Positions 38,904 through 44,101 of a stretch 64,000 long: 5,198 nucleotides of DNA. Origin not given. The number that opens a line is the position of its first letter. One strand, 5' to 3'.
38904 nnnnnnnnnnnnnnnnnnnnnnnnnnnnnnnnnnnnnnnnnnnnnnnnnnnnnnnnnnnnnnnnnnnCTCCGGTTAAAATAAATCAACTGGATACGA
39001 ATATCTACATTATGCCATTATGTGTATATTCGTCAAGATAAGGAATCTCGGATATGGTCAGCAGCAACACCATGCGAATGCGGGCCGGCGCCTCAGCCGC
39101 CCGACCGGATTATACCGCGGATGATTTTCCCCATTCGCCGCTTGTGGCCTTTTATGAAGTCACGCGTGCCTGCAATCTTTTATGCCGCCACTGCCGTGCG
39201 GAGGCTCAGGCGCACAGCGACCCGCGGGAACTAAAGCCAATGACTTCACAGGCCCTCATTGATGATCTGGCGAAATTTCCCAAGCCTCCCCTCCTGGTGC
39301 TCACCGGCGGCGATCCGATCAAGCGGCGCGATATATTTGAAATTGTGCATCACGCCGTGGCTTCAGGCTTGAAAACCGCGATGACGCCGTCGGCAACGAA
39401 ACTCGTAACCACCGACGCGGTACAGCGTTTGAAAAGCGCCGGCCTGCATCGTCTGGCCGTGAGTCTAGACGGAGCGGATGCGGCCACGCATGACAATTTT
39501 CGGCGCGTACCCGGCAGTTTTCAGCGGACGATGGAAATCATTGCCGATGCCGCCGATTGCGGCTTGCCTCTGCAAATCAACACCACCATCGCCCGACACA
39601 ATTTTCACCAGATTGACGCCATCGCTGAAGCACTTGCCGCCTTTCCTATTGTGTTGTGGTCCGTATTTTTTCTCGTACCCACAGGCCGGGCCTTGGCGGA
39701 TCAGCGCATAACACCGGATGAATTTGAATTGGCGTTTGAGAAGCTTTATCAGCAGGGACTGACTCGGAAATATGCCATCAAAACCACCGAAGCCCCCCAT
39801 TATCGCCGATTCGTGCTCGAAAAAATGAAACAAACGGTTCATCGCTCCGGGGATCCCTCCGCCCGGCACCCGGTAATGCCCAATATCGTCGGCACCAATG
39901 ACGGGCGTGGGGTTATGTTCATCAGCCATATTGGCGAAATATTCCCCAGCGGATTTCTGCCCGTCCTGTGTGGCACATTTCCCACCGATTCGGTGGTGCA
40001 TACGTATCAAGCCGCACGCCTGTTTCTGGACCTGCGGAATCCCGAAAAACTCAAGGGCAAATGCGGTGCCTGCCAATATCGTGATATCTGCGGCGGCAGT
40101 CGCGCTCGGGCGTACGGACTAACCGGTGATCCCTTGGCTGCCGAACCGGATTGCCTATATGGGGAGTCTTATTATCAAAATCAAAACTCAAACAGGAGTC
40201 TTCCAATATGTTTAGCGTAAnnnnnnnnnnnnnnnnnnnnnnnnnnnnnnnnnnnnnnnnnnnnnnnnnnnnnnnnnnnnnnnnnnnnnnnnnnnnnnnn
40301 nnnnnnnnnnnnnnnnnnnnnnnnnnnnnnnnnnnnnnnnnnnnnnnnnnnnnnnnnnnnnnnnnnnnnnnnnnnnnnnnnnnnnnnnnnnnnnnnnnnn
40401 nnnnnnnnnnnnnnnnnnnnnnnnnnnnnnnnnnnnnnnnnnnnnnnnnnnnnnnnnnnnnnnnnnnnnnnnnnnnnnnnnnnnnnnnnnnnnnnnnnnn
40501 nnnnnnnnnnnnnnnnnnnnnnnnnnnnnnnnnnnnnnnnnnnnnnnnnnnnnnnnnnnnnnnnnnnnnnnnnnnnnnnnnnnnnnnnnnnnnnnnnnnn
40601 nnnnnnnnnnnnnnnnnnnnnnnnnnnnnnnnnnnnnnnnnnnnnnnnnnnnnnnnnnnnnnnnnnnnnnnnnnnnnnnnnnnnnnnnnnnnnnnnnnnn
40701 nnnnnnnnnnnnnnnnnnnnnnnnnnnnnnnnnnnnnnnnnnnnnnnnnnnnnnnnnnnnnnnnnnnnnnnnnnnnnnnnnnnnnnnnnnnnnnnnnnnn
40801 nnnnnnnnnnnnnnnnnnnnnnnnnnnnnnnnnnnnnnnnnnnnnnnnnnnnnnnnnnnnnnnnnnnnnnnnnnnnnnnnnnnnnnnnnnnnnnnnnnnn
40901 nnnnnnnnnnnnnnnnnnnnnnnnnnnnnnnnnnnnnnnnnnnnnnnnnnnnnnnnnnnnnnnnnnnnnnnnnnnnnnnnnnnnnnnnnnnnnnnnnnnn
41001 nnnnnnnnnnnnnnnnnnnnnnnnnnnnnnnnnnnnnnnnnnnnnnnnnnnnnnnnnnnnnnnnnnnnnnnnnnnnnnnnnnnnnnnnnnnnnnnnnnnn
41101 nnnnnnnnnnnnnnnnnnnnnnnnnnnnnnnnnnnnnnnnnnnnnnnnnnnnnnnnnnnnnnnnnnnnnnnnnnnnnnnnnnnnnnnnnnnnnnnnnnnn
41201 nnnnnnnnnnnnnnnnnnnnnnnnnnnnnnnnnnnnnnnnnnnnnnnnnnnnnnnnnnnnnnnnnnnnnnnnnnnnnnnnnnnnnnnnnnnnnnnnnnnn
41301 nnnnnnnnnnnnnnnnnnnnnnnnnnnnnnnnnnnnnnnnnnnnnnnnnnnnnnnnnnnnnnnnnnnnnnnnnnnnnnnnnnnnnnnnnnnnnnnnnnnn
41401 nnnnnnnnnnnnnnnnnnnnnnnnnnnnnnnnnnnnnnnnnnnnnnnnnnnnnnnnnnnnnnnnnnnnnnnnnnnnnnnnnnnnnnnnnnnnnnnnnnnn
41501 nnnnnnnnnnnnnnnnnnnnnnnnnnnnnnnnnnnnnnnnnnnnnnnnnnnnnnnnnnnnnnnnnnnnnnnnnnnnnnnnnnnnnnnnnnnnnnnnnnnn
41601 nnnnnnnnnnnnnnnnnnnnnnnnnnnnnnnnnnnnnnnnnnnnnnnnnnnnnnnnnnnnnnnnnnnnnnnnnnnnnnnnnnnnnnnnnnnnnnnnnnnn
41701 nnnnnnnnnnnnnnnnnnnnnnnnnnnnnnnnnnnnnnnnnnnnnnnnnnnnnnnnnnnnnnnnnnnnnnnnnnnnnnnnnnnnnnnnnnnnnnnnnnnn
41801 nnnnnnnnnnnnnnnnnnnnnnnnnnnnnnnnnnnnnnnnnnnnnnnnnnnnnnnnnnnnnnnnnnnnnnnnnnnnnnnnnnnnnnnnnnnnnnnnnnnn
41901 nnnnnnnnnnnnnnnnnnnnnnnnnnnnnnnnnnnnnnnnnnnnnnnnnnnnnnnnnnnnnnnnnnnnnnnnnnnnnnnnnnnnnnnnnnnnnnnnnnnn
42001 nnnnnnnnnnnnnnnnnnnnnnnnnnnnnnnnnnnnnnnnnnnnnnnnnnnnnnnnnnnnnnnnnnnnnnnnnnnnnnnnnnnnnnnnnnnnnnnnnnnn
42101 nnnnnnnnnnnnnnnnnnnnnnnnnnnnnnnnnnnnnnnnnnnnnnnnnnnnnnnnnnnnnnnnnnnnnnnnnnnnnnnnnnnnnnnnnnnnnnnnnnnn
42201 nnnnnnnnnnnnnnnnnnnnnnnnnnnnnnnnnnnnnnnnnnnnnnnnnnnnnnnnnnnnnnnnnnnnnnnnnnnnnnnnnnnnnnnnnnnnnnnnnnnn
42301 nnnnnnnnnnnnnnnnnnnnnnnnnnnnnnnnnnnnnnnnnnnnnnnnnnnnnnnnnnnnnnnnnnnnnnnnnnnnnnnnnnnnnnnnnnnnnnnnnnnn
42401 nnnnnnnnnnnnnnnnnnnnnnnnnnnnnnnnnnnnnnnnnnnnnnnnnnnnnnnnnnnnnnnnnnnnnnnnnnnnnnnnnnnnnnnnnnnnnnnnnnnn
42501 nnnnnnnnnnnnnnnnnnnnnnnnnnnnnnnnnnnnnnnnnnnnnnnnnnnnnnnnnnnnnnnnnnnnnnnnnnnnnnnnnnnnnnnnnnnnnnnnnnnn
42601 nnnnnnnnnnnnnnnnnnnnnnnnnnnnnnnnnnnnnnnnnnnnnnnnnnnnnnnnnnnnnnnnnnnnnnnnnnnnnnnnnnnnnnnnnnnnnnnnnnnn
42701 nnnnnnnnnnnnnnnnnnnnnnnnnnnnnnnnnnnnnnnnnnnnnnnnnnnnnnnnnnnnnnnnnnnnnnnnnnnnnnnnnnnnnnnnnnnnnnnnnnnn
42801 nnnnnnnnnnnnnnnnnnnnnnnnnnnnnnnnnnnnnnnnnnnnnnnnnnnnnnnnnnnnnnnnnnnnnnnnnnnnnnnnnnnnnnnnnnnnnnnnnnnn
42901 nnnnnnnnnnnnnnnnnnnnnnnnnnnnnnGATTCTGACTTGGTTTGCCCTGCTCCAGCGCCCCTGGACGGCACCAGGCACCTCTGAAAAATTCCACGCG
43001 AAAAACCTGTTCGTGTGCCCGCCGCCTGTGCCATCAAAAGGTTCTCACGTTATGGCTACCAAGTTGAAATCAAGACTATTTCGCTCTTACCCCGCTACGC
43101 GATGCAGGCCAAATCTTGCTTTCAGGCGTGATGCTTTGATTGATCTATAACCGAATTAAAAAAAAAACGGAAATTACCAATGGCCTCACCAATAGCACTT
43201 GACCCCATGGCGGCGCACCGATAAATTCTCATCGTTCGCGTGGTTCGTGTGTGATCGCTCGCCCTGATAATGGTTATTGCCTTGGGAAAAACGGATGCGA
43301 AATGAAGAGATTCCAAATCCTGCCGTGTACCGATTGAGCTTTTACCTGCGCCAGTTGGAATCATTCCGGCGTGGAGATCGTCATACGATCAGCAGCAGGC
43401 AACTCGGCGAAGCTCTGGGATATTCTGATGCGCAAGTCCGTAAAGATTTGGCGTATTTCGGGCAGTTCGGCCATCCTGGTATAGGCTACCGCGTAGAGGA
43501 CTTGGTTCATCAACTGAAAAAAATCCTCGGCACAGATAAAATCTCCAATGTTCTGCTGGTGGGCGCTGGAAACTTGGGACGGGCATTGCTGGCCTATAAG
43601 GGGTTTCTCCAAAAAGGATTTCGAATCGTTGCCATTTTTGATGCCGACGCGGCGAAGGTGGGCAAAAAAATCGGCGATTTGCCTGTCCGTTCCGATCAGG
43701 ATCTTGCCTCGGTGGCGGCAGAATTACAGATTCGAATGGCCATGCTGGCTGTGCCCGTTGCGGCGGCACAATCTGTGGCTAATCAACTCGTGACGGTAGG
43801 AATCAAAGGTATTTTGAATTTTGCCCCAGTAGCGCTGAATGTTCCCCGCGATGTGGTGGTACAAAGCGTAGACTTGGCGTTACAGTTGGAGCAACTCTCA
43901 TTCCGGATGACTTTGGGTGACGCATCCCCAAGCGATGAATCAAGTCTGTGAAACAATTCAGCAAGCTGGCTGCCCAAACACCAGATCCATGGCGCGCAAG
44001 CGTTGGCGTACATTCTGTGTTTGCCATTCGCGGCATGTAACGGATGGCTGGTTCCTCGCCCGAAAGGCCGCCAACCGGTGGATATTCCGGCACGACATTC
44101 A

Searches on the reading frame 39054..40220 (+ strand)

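Call 80: search_protein_families(library=pfam, proteins=[window:39054-40220:+], max_evalue=0.001)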
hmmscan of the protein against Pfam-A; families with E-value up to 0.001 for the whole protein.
window:39054-40220:+ (388 aa): 1 family
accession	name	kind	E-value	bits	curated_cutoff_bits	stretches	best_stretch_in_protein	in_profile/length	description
PF04055.27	Radical_SAM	-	1.5e-18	68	29.5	1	34-192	1-164/166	Radical SAM superfamily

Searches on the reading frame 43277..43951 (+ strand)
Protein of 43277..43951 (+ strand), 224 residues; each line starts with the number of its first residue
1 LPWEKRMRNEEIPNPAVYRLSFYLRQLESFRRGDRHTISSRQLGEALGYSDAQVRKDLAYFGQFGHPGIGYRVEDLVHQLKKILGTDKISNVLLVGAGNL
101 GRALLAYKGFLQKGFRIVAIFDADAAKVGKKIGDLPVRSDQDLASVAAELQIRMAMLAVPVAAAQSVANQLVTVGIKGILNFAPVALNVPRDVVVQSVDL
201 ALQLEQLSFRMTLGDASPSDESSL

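Call 81: search_protein_families(library=pfam, proteins=[window:43277-43951:+], max_evalue=0.001)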
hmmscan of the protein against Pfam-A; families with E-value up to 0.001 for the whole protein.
window:43277-43951:+ (224 aa): 2 families
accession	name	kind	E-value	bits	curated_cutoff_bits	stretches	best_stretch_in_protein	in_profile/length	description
PF02629.25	CoA_binding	-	3.9e-20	72.8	22.3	1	87-185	1-97/97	CoA binding domain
PF06971.19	Put_DNA-bind_N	-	1.1e-15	57.8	27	1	11-58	1-48/49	Putative DNA-binding protein N-terminus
